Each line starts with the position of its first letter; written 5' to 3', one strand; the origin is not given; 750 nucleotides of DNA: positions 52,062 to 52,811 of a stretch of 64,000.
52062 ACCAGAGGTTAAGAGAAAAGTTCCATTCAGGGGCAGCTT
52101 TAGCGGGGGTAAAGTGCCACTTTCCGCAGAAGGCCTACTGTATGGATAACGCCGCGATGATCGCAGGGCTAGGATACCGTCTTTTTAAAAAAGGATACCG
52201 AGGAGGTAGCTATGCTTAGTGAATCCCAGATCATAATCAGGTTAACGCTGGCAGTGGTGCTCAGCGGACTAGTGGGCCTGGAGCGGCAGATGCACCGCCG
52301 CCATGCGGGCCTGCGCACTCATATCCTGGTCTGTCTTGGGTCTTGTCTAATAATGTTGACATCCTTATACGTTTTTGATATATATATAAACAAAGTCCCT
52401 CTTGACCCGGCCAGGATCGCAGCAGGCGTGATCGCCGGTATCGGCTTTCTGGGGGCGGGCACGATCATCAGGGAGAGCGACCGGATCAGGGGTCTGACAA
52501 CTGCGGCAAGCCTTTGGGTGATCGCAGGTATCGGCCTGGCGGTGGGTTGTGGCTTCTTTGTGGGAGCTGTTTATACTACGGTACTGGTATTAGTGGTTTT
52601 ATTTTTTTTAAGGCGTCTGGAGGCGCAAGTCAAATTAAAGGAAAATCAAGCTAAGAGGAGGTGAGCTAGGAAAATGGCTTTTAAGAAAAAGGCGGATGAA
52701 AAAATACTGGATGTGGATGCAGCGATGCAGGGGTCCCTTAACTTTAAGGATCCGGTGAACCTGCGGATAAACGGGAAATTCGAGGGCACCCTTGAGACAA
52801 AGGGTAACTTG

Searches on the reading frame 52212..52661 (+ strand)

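Call 3: search_protein_families(library=pfam, proteins=[window:52212-52661:+], max_evalue=0.1)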
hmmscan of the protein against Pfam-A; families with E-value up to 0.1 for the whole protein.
window:52212-52661:+ (150 aa): 1 family
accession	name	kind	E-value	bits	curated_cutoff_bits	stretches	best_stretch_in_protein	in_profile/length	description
PF02308.21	MgtC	-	1e-42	145.7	31.4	1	11-138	1-120/121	MgtC family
